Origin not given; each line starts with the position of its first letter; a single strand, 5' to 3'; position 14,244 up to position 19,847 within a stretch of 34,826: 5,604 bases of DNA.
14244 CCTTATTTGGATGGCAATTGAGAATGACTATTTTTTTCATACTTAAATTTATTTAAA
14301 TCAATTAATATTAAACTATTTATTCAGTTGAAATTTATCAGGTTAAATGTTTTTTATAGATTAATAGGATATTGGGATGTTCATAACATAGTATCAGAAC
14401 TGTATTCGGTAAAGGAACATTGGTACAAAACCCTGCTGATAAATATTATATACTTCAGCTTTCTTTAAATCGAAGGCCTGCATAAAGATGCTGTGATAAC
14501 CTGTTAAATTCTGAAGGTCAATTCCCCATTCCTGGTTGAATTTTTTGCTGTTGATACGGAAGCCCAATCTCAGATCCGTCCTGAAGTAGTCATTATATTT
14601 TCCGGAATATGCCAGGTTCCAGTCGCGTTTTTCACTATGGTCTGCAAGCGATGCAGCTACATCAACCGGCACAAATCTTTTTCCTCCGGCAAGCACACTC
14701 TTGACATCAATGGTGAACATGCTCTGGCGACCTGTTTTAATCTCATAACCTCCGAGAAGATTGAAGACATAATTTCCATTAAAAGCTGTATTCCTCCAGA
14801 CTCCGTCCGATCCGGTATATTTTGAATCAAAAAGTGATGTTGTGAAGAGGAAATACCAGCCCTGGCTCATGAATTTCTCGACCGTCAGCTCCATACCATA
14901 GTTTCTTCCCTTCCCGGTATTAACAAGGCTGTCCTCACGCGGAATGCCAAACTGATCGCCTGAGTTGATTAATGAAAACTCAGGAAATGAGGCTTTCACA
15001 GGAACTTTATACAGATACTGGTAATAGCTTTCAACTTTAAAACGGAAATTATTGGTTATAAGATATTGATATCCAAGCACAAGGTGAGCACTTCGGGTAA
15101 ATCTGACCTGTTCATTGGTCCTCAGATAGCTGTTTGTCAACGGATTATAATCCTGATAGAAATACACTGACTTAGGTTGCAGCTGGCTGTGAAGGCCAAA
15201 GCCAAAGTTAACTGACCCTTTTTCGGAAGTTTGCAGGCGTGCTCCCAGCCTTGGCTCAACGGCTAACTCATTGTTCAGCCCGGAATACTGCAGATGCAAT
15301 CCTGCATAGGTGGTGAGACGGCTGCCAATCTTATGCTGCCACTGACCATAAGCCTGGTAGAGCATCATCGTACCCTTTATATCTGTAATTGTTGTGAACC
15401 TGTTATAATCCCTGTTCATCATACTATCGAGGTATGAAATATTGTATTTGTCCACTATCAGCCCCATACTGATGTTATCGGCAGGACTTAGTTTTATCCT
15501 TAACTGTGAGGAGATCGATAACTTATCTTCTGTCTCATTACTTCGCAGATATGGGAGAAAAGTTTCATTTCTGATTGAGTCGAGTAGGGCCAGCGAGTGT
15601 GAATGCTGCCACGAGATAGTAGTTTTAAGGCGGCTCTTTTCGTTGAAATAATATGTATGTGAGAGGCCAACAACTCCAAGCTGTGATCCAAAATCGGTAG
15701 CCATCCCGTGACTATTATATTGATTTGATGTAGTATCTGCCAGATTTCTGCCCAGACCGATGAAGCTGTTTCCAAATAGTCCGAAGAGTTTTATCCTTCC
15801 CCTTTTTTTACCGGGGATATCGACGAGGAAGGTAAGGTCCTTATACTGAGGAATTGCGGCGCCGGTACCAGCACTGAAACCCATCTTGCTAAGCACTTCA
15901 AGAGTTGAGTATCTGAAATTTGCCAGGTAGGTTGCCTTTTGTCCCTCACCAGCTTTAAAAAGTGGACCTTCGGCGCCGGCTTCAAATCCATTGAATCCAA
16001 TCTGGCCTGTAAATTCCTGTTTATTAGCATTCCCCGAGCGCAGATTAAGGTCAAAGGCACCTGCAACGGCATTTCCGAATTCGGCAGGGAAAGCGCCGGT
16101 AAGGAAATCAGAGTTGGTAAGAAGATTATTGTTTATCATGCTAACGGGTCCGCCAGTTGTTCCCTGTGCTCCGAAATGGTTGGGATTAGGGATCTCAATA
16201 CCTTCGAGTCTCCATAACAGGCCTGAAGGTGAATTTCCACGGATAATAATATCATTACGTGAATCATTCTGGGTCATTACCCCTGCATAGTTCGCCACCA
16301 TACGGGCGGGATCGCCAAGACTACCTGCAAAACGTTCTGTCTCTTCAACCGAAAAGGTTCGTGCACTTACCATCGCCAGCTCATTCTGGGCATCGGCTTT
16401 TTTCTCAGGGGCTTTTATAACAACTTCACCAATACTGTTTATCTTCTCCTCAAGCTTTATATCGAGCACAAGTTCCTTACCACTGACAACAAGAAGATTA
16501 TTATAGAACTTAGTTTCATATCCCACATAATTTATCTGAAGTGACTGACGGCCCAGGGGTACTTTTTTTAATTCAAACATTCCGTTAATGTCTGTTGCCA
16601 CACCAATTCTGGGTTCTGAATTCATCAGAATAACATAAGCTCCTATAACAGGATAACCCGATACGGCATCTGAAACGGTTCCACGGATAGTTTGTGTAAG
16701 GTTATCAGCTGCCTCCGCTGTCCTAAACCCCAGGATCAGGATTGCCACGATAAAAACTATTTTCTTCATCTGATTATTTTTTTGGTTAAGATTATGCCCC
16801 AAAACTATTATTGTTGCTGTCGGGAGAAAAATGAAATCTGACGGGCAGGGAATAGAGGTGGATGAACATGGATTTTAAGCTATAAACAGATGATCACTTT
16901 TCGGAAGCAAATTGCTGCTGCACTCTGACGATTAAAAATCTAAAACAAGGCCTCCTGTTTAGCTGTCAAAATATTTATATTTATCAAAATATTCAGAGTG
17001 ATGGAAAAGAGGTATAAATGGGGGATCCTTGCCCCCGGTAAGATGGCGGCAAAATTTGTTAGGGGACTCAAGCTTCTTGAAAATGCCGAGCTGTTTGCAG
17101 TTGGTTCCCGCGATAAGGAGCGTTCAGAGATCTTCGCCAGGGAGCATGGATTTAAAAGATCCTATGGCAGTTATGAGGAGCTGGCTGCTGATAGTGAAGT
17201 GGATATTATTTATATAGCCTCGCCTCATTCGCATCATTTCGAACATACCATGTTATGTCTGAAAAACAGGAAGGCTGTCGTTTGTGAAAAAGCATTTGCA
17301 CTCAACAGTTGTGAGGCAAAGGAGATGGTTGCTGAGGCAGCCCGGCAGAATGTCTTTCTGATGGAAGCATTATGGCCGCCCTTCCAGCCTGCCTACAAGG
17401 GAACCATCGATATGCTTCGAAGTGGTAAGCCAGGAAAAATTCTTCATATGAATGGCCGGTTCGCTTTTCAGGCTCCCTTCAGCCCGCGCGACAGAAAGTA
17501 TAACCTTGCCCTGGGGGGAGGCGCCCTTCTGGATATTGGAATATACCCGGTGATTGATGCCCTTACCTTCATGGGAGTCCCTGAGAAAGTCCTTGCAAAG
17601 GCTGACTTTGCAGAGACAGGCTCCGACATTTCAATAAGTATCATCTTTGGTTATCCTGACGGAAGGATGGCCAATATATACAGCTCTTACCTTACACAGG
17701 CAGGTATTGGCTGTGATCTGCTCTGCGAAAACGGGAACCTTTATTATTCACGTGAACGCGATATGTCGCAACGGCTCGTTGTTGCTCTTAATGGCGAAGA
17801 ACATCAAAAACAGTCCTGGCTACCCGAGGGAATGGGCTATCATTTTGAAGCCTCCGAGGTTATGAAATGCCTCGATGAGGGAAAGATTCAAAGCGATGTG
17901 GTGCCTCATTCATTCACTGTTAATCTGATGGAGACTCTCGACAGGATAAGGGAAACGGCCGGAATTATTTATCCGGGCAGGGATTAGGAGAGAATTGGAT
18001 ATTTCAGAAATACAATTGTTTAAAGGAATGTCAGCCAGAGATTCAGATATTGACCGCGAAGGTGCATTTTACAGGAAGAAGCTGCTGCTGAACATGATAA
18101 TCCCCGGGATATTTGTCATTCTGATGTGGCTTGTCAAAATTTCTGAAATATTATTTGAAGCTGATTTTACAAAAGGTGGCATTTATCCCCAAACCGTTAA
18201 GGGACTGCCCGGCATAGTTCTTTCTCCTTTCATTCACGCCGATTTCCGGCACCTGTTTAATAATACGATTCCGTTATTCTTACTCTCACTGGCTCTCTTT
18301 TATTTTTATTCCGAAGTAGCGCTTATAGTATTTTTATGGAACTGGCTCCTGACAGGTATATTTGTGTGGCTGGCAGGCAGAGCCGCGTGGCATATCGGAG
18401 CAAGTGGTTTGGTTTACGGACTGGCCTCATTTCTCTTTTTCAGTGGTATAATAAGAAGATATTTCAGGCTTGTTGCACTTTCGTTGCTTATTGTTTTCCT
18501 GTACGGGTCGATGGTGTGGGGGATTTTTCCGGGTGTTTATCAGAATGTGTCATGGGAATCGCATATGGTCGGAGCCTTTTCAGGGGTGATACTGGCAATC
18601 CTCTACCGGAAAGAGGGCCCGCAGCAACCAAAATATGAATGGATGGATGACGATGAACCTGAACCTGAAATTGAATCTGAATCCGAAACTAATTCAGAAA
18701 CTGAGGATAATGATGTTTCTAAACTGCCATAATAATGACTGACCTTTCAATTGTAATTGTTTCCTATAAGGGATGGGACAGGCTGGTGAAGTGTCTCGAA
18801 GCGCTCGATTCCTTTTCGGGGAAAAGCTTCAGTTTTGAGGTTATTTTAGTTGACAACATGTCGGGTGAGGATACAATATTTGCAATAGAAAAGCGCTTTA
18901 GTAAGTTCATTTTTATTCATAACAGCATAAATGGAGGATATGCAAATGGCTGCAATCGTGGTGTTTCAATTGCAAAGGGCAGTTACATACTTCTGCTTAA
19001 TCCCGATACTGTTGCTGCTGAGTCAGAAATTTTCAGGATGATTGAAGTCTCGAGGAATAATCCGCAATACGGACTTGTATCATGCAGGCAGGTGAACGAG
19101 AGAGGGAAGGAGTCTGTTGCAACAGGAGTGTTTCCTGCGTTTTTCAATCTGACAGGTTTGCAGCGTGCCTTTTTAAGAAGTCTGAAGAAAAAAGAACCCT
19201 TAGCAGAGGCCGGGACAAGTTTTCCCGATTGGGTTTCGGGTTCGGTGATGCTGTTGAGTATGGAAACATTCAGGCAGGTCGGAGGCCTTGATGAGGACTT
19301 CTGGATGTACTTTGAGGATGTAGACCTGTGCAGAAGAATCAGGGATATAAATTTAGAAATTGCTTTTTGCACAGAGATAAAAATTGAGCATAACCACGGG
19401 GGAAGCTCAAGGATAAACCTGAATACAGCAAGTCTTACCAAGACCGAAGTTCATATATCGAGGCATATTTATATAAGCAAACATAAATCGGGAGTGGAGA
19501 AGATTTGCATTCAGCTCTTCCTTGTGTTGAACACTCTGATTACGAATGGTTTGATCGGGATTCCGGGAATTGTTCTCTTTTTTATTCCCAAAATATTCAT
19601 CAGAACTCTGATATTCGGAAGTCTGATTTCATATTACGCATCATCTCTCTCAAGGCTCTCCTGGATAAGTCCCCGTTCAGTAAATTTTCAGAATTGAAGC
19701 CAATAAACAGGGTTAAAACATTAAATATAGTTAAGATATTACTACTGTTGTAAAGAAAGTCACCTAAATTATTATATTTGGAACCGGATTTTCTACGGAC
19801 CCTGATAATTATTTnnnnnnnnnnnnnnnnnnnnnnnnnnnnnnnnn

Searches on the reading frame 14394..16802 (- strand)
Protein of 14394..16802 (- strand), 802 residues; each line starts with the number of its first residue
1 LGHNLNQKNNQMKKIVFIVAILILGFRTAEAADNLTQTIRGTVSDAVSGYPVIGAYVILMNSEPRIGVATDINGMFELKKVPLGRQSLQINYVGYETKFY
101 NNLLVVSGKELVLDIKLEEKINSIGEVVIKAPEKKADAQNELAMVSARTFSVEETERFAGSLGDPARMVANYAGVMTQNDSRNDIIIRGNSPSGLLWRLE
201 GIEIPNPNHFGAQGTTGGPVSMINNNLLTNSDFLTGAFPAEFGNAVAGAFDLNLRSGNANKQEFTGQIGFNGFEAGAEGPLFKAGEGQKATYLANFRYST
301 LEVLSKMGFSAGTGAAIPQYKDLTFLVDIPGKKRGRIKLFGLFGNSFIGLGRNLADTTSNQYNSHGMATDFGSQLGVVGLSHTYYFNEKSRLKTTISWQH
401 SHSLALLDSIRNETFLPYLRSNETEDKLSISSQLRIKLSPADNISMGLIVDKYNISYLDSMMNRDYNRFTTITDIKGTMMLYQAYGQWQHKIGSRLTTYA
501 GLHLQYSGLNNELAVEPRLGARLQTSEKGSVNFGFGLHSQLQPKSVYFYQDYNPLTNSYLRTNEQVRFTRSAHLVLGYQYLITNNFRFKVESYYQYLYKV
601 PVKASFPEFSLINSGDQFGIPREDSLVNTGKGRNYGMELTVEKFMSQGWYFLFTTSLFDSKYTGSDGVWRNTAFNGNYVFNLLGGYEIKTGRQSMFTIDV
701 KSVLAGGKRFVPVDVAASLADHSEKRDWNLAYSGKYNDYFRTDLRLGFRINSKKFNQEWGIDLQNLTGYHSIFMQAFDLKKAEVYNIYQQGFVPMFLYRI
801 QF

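Call 6: search_protein_families(library=pfam, proteins=[window:14394-16802:-], max_evalue=0.001)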
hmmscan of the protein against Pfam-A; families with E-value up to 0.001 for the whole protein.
window:14394-16802:- (802 aa): 3 families
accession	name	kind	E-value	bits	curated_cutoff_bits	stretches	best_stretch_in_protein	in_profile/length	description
PF13715.12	CarbopepD_reg_2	-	4.3e-14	52.8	32.2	1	39-129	1-88/88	CarboxypepD_reg-like domain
PF13620.12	CarboxypepD_reg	-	8.4e-13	48.9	32.3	1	38-118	1-82/82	Carboxypeptidase regulatory-like domain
PF07715.20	Plug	-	0.00023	22.1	23.9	1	149-248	11-106/107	TonB-dependent Receptor Plug Domain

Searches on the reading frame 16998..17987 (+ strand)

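Call 6: search_protein_families(library=pfam, proteins=[window:16998-17987:+], max_evalue=0.001)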
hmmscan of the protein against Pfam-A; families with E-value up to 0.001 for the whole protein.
window:16998-17987:+ (329 aa): 2 families
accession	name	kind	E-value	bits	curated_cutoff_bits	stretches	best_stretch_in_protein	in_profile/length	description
PF01408.29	GFO_IDH_MocA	-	1.2e-21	78.1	24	1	9-123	4-118/120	Oxidoreductase family, NAD-binding Rossmann fold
PF22725.1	GFO_IDH_MocA_C3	-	2e-16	60.5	27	1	138-248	6-123/124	GFO/IDH/MocA C-terminal domain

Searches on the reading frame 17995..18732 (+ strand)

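Call 6: search_protein_families(library=pfam, proteins=[window:17995-18732:+], max_evalue=0.001)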
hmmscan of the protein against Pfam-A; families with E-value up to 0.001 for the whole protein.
window:17995-18732:+ (245 aa): 1 family
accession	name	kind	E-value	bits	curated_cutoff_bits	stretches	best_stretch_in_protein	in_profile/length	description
PF01694.28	Rhomboid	-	1.8e-14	54.6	22.6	1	74-205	7-141/143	Rhomboid domain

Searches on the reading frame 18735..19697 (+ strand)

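Call 6: search_protein_families(library=pfam, proteins=[window:18735-19697:+], max_evalue=0.001)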
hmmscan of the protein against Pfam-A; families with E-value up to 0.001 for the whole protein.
window:18735-19697:+ (320 aa): 5 families
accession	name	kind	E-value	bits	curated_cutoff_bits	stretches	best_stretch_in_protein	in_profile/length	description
PF00535.33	Glycos_transf_2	-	6.9e-16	59.1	23.3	1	5-123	1-120/168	Glycosyl transferase family 2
PF13641.12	Glyco_tranf_2_3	-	6.1e-09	36.7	27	1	4-222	3-214/230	Glycosyltransferase like family 2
PF02709.20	Glyco_transf_7C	-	1.1e-06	28.6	23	1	169-214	21-67/78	N-terminal domain of galactosyltransferase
PF10111.15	Glyco_tranf_2_2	-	5.8e-06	26.4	27.3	1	33-205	29-202/276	Glycosyltransferase like family 2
PF13632.12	Glyco_trans_2_3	-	0.00028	21.2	27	1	84-218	1-122/198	Glycosyl transferase family group 2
